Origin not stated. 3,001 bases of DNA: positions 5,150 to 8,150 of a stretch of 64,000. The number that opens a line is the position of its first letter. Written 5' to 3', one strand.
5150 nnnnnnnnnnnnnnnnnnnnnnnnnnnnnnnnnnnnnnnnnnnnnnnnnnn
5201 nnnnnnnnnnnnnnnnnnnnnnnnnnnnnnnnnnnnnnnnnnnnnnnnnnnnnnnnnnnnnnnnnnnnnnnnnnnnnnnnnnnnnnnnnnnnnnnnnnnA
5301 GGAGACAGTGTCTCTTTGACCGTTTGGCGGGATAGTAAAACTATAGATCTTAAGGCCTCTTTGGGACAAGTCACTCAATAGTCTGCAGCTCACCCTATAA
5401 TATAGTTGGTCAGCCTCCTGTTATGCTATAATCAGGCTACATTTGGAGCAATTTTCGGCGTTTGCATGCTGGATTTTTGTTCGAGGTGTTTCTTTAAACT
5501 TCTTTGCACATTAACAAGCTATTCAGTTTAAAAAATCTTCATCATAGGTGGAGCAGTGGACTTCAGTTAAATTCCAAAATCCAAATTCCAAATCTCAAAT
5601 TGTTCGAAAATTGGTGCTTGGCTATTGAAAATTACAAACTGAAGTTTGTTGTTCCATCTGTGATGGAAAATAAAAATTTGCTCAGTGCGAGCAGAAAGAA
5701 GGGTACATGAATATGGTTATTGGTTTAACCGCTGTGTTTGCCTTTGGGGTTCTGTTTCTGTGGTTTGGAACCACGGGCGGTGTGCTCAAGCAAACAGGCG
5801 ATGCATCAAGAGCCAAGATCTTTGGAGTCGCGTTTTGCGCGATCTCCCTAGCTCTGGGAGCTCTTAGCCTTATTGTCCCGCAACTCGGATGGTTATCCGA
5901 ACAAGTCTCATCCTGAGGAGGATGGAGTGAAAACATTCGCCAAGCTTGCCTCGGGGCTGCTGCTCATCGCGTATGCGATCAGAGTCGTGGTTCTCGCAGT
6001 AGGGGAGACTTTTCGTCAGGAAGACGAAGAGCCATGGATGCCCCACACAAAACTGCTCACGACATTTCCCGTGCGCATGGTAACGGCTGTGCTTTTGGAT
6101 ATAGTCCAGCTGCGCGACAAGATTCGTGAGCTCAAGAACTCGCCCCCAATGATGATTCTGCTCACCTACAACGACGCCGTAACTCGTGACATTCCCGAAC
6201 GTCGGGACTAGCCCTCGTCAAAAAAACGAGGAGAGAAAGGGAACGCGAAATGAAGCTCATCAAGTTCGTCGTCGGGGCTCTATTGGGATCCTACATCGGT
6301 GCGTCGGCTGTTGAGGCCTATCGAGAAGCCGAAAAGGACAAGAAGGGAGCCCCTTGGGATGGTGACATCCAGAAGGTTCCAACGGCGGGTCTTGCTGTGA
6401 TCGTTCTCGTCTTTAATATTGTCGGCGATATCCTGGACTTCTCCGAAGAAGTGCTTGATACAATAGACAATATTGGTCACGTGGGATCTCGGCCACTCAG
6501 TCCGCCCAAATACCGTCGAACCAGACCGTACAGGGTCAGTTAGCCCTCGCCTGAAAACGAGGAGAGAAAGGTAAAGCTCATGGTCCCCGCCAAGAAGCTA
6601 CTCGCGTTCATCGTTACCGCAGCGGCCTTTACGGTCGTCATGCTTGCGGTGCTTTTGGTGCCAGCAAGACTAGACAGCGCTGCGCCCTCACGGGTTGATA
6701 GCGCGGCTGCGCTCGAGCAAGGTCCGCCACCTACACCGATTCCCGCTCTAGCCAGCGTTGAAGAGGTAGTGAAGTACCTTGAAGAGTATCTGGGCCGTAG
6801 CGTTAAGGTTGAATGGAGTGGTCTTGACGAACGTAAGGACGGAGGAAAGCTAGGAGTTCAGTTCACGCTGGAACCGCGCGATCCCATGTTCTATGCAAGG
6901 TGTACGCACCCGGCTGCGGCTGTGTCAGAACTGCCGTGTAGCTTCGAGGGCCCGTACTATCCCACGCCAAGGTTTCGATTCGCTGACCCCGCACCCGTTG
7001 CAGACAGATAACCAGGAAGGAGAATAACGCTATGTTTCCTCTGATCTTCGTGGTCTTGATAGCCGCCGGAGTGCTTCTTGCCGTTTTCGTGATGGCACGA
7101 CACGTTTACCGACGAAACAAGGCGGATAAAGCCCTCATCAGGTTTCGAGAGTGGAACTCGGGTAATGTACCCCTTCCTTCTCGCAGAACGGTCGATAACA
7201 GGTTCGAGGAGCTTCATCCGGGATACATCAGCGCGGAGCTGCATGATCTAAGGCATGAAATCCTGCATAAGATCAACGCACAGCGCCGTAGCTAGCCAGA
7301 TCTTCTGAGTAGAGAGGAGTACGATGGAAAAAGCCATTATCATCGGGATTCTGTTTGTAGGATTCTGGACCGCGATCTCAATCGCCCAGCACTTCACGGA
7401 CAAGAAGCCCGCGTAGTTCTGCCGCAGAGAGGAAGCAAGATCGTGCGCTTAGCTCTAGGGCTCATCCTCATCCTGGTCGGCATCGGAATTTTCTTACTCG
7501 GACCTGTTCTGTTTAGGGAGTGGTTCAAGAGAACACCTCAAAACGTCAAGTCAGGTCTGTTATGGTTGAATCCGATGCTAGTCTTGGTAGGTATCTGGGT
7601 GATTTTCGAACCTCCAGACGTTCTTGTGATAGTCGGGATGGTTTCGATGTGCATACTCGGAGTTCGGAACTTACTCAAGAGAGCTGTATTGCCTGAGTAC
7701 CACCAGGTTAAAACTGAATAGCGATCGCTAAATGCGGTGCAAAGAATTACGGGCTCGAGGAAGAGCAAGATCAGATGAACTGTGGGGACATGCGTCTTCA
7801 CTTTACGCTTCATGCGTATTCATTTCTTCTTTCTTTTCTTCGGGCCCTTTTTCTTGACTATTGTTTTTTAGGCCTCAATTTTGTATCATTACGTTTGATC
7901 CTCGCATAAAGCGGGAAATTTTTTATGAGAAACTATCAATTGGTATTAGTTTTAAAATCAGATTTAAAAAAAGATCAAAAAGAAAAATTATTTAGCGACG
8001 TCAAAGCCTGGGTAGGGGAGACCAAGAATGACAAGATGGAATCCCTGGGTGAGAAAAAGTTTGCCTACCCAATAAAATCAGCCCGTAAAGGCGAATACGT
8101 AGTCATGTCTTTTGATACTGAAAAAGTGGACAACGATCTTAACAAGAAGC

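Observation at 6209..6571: Duplicated stop-hairpin-SD intergenic element inside the cassette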

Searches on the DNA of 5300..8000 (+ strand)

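Call 55: search_dna_similar(query=window:5382-7860:+, collection=phages, mode=distant, max_evalue=0.001)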
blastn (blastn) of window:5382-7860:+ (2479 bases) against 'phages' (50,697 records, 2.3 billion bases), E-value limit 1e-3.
No match.
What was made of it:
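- Tried and rejected: The whole island had no blastn match in the phage collection (call 55).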

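Call 84: search_rna_families(source=window, start=5300, end=8000, threshold=evalue, max_evalue=1)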
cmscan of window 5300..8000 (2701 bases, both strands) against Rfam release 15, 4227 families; matches with E-value up to 1: 1.
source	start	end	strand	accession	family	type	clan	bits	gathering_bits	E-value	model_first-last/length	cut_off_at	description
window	5527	5674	+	RF04209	MIR7533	Gene; miRNA;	-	21.6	230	0.22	1-249/249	no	MIR7533 microRNA precursor family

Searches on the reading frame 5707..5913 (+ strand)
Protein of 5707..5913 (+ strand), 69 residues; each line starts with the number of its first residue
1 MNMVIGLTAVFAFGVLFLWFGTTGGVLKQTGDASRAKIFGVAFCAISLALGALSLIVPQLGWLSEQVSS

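Call 15: search_protein_families(library=pfam, max_evalue=1, proteins=[window:5707-5913:+])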
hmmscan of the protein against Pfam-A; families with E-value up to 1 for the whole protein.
window:5707-5913:+ (69 aa): 1 family
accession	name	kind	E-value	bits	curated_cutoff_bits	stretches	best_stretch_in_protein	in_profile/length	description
PF02656.20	DUF202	-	0.6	11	23.4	0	9-55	19-59/68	Domain of unknown function (DUF202)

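Call 16: search_protein_families(library=phrogs, max_evalue=1, proteins=[window:5707-5913:+])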
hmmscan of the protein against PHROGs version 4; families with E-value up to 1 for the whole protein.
window:5707-5913:+ (69 aa): 1 family
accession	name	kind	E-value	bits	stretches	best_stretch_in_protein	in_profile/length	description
phrog_19766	-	unknown function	0.23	12.1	1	43-63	12-32/39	-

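Call 23: list_cluster_members(proteins=[window:5707-5913:+, window:5927-6208:+, window:6250-6540:+, window:6580-7008:+, window:7032-7292:+, window:7324-7413:+, window:7443-7718:+, window:7925-8197:+, window:4203-5378:+])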
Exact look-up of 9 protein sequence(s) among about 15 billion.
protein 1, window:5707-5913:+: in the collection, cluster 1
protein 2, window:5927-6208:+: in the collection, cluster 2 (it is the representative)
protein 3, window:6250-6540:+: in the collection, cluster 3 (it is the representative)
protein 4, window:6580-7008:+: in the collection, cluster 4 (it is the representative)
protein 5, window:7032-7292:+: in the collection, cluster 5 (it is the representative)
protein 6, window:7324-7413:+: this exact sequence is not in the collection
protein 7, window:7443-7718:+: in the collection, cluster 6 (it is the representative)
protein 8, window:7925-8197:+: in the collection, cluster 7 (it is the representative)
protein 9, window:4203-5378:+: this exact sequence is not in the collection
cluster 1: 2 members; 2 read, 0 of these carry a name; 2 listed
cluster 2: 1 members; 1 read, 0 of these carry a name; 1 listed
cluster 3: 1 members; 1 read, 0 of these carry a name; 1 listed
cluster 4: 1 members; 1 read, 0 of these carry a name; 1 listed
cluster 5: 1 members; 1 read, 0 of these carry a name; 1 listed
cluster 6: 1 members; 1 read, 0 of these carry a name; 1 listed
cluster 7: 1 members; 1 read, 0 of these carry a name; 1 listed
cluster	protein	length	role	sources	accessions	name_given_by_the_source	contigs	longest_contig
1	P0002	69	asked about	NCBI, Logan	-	-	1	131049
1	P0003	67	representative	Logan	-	-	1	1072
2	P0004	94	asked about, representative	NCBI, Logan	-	-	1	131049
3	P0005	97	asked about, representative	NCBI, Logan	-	-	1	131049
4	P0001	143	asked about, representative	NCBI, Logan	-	-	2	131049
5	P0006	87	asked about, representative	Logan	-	-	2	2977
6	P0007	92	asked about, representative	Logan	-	-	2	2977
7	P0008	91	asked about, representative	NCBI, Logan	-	-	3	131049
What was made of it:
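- Tried and rejected: The cluster look-up showed singletons (call 23).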

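Call 26: find_encoding_contigs(protein=P0003, flank=3000)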
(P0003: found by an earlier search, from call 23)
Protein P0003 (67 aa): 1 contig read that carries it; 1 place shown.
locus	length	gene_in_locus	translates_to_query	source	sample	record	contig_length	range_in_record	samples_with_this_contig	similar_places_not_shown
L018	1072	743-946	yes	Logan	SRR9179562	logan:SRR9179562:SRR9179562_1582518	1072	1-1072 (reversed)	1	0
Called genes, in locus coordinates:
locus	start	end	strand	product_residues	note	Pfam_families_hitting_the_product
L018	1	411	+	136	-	?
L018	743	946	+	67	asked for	-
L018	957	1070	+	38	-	?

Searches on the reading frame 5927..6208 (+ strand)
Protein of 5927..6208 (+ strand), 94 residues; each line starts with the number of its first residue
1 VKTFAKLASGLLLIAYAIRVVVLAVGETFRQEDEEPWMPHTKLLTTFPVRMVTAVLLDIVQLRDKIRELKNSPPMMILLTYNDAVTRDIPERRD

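Call 15: search_protein_families(library=pfam, max_evalue=1, proteins=[window:5927-6208:+])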
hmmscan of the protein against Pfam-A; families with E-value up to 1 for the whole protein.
window:5927-6208:+ (94 aa): 1 family
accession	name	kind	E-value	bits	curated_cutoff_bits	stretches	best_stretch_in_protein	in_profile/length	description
PF25637.1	DUF7942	-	0.025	15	26.7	1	3-60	7-61/104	Family of unknown function (DUF7942)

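Call 16: search_protein_families(library=phrogs, max_evalue=1, proteins=[window:5927-6208:+])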
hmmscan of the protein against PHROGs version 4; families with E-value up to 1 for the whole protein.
window:5927-6208:+ (94 aa): 1 family
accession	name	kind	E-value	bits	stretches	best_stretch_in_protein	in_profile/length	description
phrog_10486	-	integration and excision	0.39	11.9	1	53-84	31-58/111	transposase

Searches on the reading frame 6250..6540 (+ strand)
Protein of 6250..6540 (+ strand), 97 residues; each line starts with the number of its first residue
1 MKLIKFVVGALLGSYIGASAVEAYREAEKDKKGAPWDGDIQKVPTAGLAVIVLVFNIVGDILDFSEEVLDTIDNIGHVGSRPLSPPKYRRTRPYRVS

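Call 15: search_protein_families(library=pfam, max_evalue=1, proteins=[window:6250-6540:+])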
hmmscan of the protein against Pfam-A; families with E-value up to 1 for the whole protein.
window:6250-6540:+ (97 aa): 1 family
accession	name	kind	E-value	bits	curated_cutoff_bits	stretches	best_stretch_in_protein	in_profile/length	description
PF24431.1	DUF7554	-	0.13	13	25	1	47-75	15-43/60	Family of unknown function (DUF7554)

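Call 16: search_protein_families(library=phrogs, max_evalue=1, proteins=[window:6250-6540:+])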
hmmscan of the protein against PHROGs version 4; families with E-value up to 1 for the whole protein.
window:6250-6540:+ (97 aa): 1 family
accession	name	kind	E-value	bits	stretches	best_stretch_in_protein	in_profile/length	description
phrog_36992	-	unknown function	0.024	15.9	1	18-72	28-82/100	-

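Call 17: find_encoding_contigs(protein=window:6250-6540:+, flank=6000, max_places=10)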
Protein window:6250-6540:+ (97 aa): 1 contig read that carries it; 1 place shown.
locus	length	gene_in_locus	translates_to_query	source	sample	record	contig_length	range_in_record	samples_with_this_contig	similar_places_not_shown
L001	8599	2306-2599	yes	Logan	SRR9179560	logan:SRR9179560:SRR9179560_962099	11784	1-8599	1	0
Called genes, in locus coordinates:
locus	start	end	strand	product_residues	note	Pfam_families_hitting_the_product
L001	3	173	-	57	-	?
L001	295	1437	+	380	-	PF00089:Trypsin, PF13365:Trypsin_2, PF00595:PDZ, PF13180:PDZ_2, PF17820:PDZ_6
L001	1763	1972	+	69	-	-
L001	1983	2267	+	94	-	-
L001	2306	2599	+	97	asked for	-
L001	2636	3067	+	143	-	-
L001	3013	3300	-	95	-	-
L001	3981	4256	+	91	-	PF01250:Ribosomal_S6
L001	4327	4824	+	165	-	PF00436:SSB, PF22657:SSB_1 (weak)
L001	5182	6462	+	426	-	PF22694:CtpB_N-like, PF00595:PDZ, PF13180:PDZ_2, PF17820:PDZ_6, PF03572:Peptidase_S41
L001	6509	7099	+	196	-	-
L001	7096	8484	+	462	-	PF01406:tRNA-synt_1e, PF01921:tRNA-synt_1f (faint), PF09334:tRNA-synt_1g (faint)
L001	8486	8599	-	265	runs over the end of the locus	PF18914:DUF5666 (faint)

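Call 24: find_homologous_proteins(query=window:6250-6540:+, max_evalue=1)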
Query window:6250-6540:+ (97 aa): 1 proteins with E <= 1 among 8 candidates.
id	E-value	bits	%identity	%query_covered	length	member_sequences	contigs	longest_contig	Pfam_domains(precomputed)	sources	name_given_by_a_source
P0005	1.1e-56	206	100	100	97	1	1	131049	-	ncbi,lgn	-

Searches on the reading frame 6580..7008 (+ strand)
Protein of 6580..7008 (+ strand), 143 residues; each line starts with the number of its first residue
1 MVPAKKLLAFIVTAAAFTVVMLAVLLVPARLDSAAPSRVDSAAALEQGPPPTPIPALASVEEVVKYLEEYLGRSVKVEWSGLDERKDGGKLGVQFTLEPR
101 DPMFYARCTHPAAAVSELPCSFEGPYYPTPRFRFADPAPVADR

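Call 15: search_protein_families(library=pfam, max_evalue=1, proteins=[window:6580-7008:+])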
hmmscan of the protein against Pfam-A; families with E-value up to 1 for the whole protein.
window:6580-7008:+ (143 aa): 1 family
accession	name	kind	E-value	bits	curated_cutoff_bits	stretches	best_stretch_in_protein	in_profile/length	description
PF07775.16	PaRep2b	-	0.1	11.5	20.4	1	60-98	54-92/512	PaRep2b protein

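Call 16: search_protein_families(library=phrogs, max_evalue=1, proteins=[window:6580-7008:+])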
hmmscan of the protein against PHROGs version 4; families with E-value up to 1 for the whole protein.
window:6580-7008:+ (143 aa): 0 families

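Call 20: find_homologous_proteins(query=window:6580-7008:+, max_evalue=0.01)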
Query window:6580-7008:+ (143 aa): 1 proteins with E <= 0.01 among 300 candidates.
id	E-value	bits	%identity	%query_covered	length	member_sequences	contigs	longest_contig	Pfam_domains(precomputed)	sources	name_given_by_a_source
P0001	1.9e-87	309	100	100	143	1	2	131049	-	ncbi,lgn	-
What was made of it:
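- Tried and rejected: The word-indexed search of 5.8 billion proteins found only the query itself, for gene 4 and gene 3 (calls 20 and 24).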

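Call 21: find_encoding_contigs(protein=P0001, flank=3000, max_places=5)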
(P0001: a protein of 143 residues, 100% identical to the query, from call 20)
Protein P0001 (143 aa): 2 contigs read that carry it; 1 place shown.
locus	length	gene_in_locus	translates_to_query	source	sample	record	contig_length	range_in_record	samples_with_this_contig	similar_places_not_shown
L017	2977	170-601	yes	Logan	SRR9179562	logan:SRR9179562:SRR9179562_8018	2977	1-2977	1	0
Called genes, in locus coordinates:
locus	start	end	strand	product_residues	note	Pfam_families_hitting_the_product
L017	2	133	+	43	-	?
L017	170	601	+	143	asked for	-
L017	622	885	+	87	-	-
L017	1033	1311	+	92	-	-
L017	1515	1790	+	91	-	PF01250:Ribosomal_S6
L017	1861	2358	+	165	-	PF00436:SSB, PF22657:SSB_1 (weak)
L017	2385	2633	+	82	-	PF01084:Ribosomal_S18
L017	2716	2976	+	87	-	?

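Call 72: search_protein_representatives(protein=window:6580-7008:+)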
Query: 143 residues. Proteins with E-value up to 0.001 (for the whole library): 1; up to 1e-10: 1; up to 1e-30: 1. The best 1 are listed.
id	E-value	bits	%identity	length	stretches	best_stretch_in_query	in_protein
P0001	5.9e-88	308.7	100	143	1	1-143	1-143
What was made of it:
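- Tried and rejected: The exhaustive phmmer search of gene 4 against 1.84 billion representatives found only itself (call 72).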

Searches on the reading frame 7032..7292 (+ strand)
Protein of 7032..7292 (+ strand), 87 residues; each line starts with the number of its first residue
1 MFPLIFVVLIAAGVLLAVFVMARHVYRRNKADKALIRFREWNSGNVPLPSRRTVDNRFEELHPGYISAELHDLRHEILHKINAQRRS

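Call 15: search_protein_families(library=pfam, max_evalue=1, proteins=[window:7032-7292:+])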
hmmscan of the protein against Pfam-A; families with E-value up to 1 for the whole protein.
window:7032-7292:+ (87 aa): 4 families
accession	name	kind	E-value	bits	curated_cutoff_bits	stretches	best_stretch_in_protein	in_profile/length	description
PF03251.18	Tymo_45kd_70kd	-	0.046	13.1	25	1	33-75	52-95/468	Tymovirus 45/70Kd protein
PF14880.11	COX14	-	0.15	12.3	25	1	4-31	21-48/59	Cytochrome oxidase c assembly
PF06522.17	B12D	-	0.22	11.4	21.5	1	7-26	10-29/54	NADH-ubiquinone reductase complex 1 MLRQ subunit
PF14981.11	FAM165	-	0.23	11.9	25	1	2-40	6-44/50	FAM165 family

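Call 16: search_protein_families(library=phrogs, max_evalue=1, proteins=[window:7032-7292:+])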
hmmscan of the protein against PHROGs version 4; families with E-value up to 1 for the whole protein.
window:7032-7292:+ (87 aa): 1 family
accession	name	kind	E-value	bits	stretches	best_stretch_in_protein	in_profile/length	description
phrog_9333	-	unknown function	0.0017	19.6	1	30-63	3-36/79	-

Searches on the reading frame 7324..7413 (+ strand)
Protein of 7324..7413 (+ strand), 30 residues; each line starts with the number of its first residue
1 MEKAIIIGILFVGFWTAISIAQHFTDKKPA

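Call 15: search_protein_families(library=pfam, max_evalue=1, proteins=[window:7324-7413:+])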
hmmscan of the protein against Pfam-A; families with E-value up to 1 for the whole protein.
window:7324-7413:+ (30 aa): 0 families

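Call 16: search_protein_families(library=phrogs, max_evalue=1, proteins=[window:7324-7413:+])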
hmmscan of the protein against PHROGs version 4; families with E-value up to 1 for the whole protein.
window:7324-7413:+ (30 aa): 1 family
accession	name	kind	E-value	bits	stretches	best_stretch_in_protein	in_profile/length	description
phrog_8550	-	unknown function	0.071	14.2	1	4-21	7-24/62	-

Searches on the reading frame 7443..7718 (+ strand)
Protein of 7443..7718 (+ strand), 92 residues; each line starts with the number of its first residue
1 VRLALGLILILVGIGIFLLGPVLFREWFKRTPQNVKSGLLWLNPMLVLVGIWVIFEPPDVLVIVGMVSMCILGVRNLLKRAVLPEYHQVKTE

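Call 15: search_protein_families(library=pfam, max_evalue=1, proteins=[window:7443-7718:+])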
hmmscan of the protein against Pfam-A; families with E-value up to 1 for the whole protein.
window:7443-7718:+ (92 aa): 1 family
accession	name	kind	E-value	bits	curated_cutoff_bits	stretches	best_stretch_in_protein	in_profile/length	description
PF06157.16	DUF973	-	0.014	15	26.4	1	3-80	129-199/309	Protein of unknown function (DUF973)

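Call 16: search_protein_families(library=phrogs, max_evalue=1, proteins=[window:7443-7718:+])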
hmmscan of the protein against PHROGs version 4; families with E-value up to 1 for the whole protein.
window:7443-7718:+ (92 aa): 0 families
